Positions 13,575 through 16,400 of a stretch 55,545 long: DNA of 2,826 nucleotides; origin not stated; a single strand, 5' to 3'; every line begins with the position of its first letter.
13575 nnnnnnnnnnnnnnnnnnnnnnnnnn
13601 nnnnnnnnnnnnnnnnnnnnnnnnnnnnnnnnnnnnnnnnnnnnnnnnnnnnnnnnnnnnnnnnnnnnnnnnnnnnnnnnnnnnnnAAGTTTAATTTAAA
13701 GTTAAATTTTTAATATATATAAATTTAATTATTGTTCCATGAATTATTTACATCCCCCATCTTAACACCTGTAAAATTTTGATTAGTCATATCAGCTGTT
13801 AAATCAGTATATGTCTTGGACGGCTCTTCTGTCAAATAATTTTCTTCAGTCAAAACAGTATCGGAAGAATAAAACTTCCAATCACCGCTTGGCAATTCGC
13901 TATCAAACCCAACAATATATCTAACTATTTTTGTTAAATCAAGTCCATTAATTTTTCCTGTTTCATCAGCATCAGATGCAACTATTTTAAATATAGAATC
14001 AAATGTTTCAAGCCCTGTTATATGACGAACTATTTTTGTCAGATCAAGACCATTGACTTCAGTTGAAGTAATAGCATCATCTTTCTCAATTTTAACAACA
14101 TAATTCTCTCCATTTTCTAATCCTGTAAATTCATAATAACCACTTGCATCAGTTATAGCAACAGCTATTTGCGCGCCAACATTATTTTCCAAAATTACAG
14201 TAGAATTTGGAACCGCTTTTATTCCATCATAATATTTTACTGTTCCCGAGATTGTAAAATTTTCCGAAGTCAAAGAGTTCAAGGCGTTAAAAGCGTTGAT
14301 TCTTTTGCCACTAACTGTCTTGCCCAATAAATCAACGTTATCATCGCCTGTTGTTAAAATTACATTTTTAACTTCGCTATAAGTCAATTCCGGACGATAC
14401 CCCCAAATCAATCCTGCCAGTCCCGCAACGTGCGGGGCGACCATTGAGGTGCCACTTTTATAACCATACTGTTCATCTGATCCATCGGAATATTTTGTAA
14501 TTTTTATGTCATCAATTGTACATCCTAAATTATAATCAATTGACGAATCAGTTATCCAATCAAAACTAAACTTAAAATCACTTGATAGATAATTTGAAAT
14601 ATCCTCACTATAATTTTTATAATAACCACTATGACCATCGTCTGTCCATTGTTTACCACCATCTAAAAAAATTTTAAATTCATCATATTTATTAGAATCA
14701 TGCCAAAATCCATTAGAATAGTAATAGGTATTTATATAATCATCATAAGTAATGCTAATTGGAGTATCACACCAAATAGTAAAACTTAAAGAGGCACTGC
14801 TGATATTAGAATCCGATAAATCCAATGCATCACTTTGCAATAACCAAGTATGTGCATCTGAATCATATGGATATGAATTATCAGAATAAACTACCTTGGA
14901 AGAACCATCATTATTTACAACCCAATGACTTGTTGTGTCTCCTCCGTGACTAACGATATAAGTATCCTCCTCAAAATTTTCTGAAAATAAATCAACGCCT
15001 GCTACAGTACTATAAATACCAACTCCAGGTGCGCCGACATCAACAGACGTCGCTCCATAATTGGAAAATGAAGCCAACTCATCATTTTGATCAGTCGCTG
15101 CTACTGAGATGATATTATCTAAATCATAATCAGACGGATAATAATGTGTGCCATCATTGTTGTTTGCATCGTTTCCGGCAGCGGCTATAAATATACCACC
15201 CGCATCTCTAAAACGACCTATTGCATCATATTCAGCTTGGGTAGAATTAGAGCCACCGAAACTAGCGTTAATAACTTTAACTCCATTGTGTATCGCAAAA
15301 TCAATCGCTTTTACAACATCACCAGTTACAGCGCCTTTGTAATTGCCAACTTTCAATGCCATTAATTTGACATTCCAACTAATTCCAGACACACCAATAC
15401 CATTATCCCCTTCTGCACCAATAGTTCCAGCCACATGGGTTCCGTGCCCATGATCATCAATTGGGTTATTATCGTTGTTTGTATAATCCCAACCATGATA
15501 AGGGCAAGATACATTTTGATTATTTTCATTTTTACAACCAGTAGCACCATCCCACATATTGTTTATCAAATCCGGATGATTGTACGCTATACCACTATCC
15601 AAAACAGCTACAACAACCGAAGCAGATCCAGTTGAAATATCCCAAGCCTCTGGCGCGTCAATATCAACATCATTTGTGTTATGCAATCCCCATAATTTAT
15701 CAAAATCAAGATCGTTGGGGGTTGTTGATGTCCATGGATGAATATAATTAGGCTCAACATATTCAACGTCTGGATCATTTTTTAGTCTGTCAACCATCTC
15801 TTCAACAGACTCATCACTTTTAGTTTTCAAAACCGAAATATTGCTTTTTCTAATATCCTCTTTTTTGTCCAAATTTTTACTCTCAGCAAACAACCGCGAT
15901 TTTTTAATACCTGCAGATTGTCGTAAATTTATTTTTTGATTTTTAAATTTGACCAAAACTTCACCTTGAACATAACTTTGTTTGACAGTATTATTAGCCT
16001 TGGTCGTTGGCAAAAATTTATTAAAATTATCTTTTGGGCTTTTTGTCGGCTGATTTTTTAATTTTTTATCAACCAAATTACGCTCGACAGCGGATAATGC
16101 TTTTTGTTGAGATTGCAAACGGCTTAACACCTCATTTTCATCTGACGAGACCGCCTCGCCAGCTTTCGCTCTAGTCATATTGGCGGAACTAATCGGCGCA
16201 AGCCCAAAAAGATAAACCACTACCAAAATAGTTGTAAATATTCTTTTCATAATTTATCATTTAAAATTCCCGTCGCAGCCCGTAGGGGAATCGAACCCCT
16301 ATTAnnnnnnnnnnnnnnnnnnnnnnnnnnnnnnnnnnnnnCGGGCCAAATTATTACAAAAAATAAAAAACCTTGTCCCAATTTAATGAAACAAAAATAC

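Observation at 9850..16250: Adjacent cohesin-bearing giant surface protein and dockerin-bearing subtilase: a putative cell-surface protease docking module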

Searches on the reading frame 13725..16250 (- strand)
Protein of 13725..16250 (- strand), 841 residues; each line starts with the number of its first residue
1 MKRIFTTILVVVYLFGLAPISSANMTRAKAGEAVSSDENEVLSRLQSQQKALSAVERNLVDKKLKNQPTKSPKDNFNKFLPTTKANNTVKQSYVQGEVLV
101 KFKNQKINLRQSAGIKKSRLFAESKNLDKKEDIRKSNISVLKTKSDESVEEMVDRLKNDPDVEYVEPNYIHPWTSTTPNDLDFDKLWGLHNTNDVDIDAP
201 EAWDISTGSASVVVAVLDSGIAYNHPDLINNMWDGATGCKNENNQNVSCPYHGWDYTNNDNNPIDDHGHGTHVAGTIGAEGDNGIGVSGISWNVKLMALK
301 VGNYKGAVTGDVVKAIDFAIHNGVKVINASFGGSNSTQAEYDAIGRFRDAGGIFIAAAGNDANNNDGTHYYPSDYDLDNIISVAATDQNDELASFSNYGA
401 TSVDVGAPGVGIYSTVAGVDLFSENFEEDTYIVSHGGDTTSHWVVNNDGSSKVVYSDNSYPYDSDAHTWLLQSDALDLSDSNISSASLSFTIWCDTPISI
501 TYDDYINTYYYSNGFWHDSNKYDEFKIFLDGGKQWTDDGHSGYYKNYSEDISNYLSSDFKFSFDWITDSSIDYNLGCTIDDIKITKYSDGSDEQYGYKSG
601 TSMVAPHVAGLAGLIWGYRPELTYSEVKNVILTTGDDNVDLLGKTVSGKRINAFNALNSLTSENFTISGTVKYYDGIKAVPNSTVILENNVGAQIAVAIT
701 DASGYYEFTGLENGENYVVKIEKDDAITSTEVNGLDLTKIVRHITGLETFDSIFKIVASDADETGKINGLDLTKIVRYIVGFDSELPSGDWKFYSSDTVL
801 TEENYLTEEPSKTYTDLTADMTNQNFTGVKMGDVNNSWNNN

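Call 3: search_protein_families(library=pfam, proteins=[window:13725-16250:-], max_evalue=1)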
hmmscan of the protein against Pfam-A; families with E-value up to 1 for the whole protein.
window:13725-16250:- (841 aa): 9 families
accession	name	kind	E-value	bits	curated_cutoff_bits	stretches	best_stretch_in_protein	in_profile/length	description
PF00082.27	Peptidase_S8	-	2.8e-54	184.8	21.8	2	211-416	3-221/288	Subtilase family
PF22148.1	Fervidolysin_NPro-like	-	8.1e-14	52.2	21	1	85-168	7-81/81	Fervidolysin N-terminal prodomain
PF13620.12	CarboxypepD_reg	-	1.6e-07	32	32.3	1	666-726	1-59/82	Carboxypeptidase regulatory-like domain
PF17210.9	SdrD_B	-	2.2e-07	31.5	29.7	1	678-733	22-76/112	SdrD B-like domain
PF00404.24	Dockerin_1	-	0.001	19.6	22.9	1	730-779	8-56/57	Dockerin type I domain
PF11974.14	bMG3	-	0.0023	18.3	34.9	1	674-738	22-94/103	Bacterial alpha-2-macroglobulin MG3 domain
PF00355.32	Rieske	-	0.061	13.7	20.3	1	242-259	56-72/88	Rieske [2Fe-2S] domain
PF13715.12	CarbopepD_reg_2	-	0.088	13.3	32.2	1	667-716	1-46/88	CarboxypepD_reg-like domain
PF12681.13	Glyoxalase_2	-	0.088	13.2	30.1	1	113-185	40-108/118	Glyoxalase-like domain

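Call 4: search_protein_families(library=ncbifam, proteins=[window:13725-16250:-], max_evalue=1)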
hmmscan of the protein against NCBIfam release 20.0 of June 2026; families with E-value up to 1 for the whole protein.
window:13725-16250:- (841 aa): 6 families
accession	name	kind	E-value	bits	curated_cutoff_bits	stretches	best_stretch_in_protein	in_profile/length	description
TIGR03921.1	T7SS_mycosin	equivalog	1.2e-36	126.6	278.75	2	199-424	3-219/353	type VII secretion-associated serine protease mycosin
NF033595.1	denti_PrtP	equivalog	1.1e-23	83.7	300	3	187-300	171-282/606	dentilisin complex serine proteinase subunit PrtP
NF051851.1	AtpSerPepEprS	equivalog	5.6e-11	41.2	1700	2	181-347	43-200/988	autotransporter serine peptidase EprS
NF049966.1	QH_SP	equivalog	8e-08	31.9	165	1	214-407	2-163/219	subtilisin-like serine protease QhpE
TIGR03895.1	protease_PatA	subfamily_domain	2.1e-07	30.1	421.05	1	269-418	1-153/606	PatA/PatG family cyanobactin maturation protease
NF058648.1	ECF_sub_HI1622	equivalog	0.0063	16.5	100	1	661-723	21-82/180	NikL family nickel/cobalt ECF transporter subunit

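Call 17: find_encoding_contigs(protein=window:13725-16250:-, flank=10000, max_places=6)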
Protein window:13725-16250:- (841 aa): no gene with exactly this product is on record in the collection.

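Call 18: find_related_loci(query=window:13725-16250:-, collection=genome_contigs, flank=10000)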
Query window:13725-16250:- (841 aa) in genome_contigs; peptide patterns used: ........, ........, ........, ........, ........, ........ (x = any residue, [..] = any of these).
139 stretches matched a pattern; 29 encode a relative of the query (tblastn E <= 1e-3); 29 distinct loci.
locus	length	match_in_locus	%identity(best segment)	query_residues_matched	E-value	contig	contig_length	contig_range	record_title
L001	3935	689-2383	40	93-659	8e-98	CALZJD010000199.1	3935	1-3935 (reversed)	MAG: Thermodesulfovibrionia bacterium isolate FO_M_Nitrospirota_05 genome assembly, contig: scaffold_22545, whole genome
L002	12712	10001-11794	37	66-660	2e-95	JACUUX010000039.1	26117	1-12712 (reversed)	MAG: Nitrospirae bacterium isolate Kmv42 NODE_870_length_26117_cov_90.725232, whole genome shotgun sequence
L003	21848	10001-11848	36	89-662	3e-87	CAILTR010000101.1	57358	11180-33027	uncultured bacterium isolate Kiruna_bin-03023 genome assembly, contig: bin-03023:101/120, whole genome shotgun sequence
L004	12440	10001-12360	42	92-425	4e-64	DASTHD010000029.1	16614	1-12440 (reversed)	MAG TPA_asm: Gaiellaceae bacterium isolate SMAG_U353 k141_2809716, whole genome shotgun sequence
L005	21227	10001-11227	42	80-665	1e-63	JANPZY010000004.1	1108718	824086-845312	MAG: Opitutus sp. isolate 26_gen_w_cov.15 c1045, whole genome shotgun sequence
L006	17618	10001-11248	43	92-660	6e-61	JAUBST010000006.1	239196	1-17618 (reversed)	Microcoleus sp. F6_B6 NODE_15_length_239196_cov_142.717132, whole genome shotgun sequence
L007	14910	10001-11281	42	96-668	1e-60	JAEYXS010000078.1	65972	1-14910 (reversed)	MAG: Verrucomicrobia bacterium isolate OH_CBlB_325 k127_2593737, whole genome shotgun sequence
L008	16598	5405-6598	40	93-657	9e-56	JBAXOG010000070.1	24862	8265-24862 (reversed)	MAG: bacterium isolate ELA499 MAG499_70, whole genome shotgun sequence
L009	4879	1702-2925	38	94-661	1e-54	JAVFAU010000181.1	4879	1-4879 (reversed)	MAG: Bdellovibrionales bacterium isolate BF4_99 NODE_63860_length_4879_cov_2.860480_Biofilm4, whole genome shotgun seque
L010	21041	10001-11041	45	156-666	3e-53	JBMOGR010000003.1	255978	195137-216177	MAG: Bacteriovoracaceae bacterium isolate Deming_bin.307 contig15, whole genome shotgun sequence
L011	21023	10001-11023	43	150-659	2e-52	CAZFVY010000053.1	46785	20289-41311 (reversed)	MAG TPA_asm: uncultured Verrucomicrobiota bacterium isolate binchicken_co54_380 genome assembly, contig: NODE_1268_lengt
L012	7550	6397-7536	39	84-632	7e-51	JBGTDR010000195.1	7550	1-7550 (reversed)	MAG: Chthoniobacterales bacterium isolate JTS-RE148 k141_3547607, whole genome shotgun sequence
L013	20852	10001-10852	41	138-417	1e-50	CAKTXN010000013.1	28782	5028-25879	MAG: uncultured Eggerthellaceae bacterium isolate REFINED_METABAT215_TOP10_CONTIGS_1500_ASSEMBLY_K77_MERGED__Hadza_MoBio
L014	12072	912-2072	41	165-688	4e-43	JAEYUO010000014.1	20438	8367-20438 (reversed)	MAG: Planctomycetota bacterium isolate OH_CBlB_172 k127_3031573, whole genome shotgun sequence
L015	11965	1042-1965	43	152-418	2e-38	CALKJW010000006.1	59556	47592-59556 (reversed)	MAG: uncultured Phycisphaerales bacterium isolate N1_Bin_METABAT__128_1 genome assembly, contig: c_000003391280_partial_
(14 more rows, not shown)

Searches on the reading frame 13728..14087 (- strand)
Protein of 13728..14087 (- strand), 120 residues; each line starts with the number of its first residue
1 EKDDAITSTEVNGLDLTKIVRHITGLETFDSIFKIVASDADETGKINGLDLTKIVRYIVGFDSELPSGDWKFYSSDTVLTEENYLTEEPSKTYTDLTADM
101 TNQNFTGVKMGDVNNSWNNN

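Call 77: search_protein_representatives(protein=window:13728-14087:-)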
Query: 120 residues. Proteins with E-value up to 0.001 (for the whole library): 4936; up to 1e-10: 439; up to 1e-30: 10. The best 150 are listed.
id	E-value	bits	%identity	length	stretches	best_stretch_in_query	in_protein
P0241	4.5e-71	252.7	100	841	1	1-120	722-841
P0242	9.2e-42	158.3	65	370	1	1-119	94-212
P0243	2.9e-40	153.4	33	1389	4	11-116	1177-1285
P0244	5.8e-33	129.9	57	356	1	10-120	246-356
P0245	7.0e-33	129.6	59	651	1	1-117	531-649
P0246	1.9e-32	128.3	55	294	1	9-120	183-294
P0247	4.8e-32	126.9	61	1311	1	2-118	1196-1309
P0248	1.6e-31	125.2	56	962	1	10-119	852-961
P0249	4.2e-31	123.9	30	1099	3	9-116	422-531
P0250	5.1e-31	123.6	55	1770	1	8-118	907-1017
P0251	2.5e-30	121.4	54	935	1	9-120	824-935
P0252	3.9e-30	120.8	54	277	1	10-119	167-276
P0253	2.0e-29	118.5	53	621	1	9-120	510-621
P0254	2.0e-29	118.5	51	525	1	8-120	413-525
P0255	3.2e-29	117.8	57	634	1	1-118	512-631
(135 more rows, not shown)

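Call 90: search_protein_families(library=pfam, alignment_id=A7, max_evalue=0.001)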
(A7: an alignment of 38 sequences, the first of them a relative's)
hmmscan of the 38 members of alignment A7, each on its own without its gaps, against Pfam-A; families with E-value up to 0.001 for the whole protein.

A. member 1, P0242 (370 aa): 2 families
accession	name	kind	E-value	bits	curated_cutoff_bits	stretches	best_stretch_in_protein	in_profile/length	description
PF13620.12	CarboxypepD_reg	-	8.4e-08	32.9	32.3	1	38-96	1-57/82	Carboxypeptidase regulatory-like domain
PF17210.9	SdrD_B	-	1.3e-07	32.2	29.7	1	48-97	20-68/112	SdrD B-like domain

B. families by the number of members that match (of 38 scanned): 64 families (the first 25 are shown)
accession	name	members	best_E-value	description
PF13620.12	CarboxypepD_reg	32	1.6e-32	Carboxypeptidase regulatory-like domain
PF17210.9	SdrD_B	31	3.5e-13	SdrD B-like domain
PF00082.27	Peptidase_S8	12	1.2e-52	Subtilase family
PF00404.24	Dockerin_1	12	5.9e-08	Dockerin type I domain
PF11974.14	bMG3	10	5e-06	Bacterial alpha-2-macroglobulin MG3 domain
PF22148.1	Fervidolysin_NPro-like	8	9.8e-16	Fervidolysin N-terminal prodomain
PF16410.10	DUF5018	6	3.3e-16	Domain of unknown function (DUF5018)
PF17802.7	SpaA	6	1.1e-08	Prealbumin-like fold domain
PF00041.27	fn3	5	7.3e-57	Fibronectin type III domain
PF13715.12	CarbopepD_reg_2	4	6.9e-23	CarboxypepD_reg-like domain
PF05048.19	NosD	3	6.6e-33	Periplasmic copper-binding protein (NosD)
PF13229.12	Beta_helix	3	7e-20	Right handed beta helix region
PF07705.17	CARDB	3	1.9e-06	CARDB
PF13088.12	BNR_2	2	2.4e-12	BNR repeat-like domain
PF25059.1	FN3_DSCAM-DSCAML_C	2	4.1e-09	DSCAM/DSCAML C-terminal Fn3-like domain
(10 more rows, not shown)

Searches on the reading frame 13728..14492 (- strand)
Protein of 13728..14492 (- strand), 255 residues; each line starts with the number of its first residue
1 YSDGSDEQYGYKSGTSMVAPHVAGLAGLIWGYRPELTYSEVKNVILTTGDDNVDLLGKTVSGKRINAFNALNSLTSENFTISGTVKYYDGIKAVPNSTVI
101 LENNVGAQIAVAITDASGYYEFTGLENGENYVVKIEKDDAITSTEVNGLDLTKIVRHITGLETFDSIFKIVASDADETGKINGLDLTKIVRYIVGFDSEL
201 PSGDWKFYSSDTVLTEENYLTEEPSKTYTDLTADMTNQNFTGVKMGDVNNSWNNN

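Call 52: find_related_loci(query=A2, collection=metagenome_contigs, flank=10000)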
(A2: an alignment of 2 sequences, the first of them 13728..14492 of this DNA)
Query A2 (255 aa) in metagenome_contigs; peptide patterns used: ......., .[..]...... (x = any residue, [..] = any of these).
598 stretches matched a pattern (row limit reached: there are more); 225 encode a relative of the query (tblastn E <= 1e-3); the best 80 are kept; 80 distinct loci.
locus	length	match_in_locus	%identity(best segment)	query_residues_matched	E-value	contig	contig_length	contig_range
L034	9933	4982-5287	57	2-98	3e-25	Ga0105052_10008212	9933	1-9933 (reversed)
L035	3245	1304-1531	61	2-77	4e-21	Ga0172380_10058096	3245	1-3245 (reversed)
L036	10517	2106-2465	39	1-158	8e-20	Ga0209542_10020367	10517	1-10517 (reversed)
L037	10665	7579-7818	50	2-71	1e-19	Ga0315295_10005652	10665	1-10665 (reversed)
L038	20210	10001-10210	56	2-67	2e-16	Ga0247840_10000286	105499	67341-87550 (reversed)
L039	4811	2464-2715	41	6-98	2e-16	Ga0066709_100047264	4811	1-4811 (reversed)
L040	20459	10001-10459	31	105-255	3e-16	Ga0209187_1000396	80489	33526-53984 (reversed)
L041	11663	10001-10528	30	5-167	1e-15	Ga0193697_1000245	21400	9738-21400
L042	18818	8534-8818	42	6-102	5e-15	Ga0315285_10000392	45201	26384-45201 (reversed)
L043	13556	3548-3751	56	9-76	6e-15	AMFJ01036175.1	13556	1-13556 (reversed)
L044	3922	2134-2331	53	9-74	3e-14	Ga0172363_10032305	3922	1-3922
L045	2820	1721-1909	52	9-71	2e-13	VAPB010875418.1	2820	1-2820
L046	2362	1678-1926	45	9-90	7e-13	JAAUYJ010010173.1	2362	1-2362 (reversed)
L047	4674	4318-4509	52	8-71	1e-12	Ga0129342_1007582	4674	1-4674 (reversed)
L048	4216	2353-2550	50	9-74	4e-12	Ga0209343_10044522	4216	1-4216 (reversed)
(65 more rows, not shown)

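Call 55: search_protein_families(library=pfam, proteins=[L040:10013-11146:+, L040:3902-4960:+], max_evalue=1)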
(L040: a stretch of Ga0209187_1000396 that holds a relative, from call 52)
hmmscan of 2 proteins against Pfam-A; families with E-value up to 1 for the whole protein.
L040:10013-11146:+ (378 aa): 3 families
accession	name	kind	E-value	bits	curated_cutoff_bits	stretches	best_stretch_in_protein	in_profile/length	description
PF00404.24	Dockerin_1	-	6.4e-06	26.7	22.9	2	37-84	10-56/57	Dockerin type I domain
PF00963.24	Cohesin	-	0.00089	19.9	24.1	1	181-232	20-76/139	Cohesin domain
PF18962.6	Por_Secre_tail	-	0.058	14.1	27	1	301-361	3-59/75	Secretion system C-terminal sorting domain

L040:3902-4960:+ (353 aa): 3 families
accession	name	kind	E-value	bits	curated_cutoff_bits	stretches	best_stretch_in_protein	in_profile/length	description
PF18962.6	Por_Secre_tail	-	0.00017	22.2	27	1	276-350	3-74/75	Secretion system C-terminal sorting domain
PF00404.24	Dockerin_1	-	0.00017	22.1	22.9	2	7-55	10-57/57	Dockerin type I domain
PF20622.4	Big_15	-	0.27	11.6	27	1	288-312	49-78/82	Bacterial Ig domain (Big_16)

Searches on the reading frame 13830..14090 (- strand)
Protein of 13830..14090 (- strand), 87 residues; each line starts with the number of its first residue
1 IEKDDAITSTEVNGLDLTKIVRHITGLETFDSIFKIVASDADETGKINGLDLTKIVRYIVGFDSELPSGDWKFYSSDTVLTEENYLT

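Call 7: search_solved_structures(query=window:13830-14090:-, max_evalue=10, show_alignments=3)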
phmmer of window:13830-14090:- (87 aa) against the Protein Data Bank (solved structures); distinct sequences matched with E-value up to 10: 15.
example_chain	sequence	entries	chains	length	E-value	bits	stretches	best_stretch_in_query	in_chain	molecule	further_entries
8x39_A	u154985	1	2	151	3e-05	27.4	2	10-74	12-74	Serine protease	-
8x3a_A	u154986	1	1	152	3.1e-05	27.4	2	10-74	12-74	Serine protease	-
4fl4_A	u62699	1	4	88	0.00015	25.2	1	39-69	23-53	Glycoside hydrolase family 9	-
4cj0_A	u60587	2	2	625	0.0042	20.6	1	25-69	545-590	ENDOGLUCANASE D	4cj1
1clc_A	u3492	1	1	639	0.0043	20.6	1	25-69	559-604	ENDOGLUCANASE CELD; EC: 3.2.1.4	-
1daq_A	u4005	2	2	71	0.039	17.5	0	39-67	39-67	ENDOGLUCANASE SS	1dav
2mte_A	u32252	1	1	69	0.04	17.5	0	39-67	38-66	Cellulose 1,4-beta-cellobiosidase (reducing end) CelS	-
2vn5_B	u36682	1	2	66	0.049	17.2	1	40-68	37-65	ENDOGLUCANASE A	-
2ccl_B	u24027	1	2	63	0.12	15.9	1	11-60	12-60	ENDO-1,4-BETA-XYLANASE Y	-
1ohz_B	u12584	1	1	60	0.14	15.8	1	11-60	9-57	ENDO-1,4-BETA-XYLANASE Y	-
4p8r_A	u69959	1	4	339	0.25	14.9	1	4-51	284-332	Glyceraldehyde 3-phosphate dehydrogenase, cytosolic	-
6kg9_A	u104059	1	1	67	0.42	14.2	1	11-59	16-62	And cellulose-binding endoglucanase family 9 CelL ortholog dockerin domain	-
6kgc_B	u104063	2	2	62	1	13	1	11-59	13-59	And cellulose-binding endoglucanase family 9 CelL ortholog dockerin domain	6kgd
6kge_D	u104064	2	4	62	1.1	12.9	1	11-59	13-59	And cellulose-binding endoglucanase family 9 CelL ortholog dockerin domain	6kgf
8zvk_A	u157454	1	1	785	1.5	12.5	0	11-60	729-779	AaBgIC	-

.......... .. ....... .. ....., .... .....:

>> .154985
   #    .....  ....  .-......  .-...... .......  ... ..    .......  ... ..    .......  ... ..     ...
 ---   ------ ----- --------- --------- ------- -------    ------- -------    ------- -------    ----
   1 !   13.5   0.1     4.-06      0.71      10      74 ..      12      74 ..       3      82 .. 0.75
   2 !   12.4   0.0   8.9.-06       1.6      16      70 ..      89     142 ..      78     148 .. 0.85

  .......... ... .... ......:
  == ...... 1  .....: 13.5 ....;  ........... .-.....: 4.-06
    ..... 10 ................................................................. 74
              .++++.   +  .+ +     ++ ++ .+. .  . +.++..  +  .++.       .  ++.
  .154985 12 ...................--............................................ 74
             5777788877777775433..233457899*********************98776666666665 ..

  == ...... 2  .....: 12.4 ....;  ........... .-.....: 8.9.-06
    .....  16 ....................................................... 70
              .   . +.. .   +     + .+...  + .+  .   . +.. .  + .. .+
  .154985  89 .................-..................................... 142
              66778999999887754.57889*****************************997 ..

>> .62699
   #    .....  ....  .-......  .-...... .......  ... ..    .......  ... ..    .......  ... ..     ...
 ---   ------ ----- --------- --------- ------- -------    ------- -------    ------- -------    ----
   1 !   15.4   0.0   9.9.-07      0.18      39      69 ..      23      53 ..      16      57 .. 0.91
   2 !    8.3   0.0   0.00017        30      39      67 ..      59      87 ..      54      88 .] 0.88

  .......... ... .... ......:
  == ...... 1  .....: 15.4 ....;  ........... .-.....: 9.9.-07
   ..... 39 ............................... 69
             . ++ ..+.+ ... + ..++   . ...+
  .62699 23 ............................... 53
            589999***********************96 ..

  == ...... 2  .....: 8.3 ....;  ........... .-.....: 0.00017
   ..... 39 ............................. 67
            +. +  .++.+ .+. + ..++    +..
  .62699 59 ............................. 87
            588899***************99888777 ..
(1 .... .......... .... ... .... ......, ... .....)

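Call 8: search_protein_families(library=pfam, proteins=[window:13830-14090:-], max_evalue=10)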
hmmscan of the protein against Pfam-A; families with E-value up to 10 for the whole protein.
window:13830-14090:- (87 aa): 1 family
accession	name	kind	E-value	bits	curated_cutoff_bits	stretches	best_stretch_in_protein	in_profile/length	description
PF00404.24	Dockerin_1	-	6.1e-05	23.6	22.9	1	10-59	8-56/57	Dockerin type I domain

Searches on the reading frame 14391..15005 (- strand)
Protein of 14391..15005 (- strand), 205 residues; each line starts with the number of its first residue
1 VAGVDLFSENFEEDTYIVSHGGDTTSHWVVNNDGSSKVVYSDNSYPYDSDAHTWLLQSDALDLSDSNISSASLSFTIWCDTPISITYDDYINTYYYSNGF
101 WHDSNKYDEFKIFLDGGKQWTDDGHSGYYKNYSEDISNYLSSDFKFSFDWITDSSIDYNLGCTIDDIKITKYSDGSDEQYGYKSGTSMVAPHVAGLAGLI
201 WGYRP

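Call 49: search_protein_families(library=pfam, proteins=[window:14391-15005:-], max_evalue=1)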
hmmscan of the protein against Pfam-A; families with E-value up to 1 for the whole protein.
window:14391-15005:- (205 aa): 3 families
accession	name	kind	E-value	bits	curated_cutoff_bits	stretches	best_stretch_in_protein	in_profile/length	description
PF00082.27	Peptidase_S8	-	6.3e-06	26.2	21.8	1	166-203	219-256/288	Subtilase family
PF20773.4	InhA-like_MAM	-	0.02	14.8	26.9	1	60-170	56-163/191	Immune inhibitor A-like, MAM domain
PF07569.16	Hira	-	0.23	11.5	25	1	20-69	65-115/220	TUP1-like enhancer of split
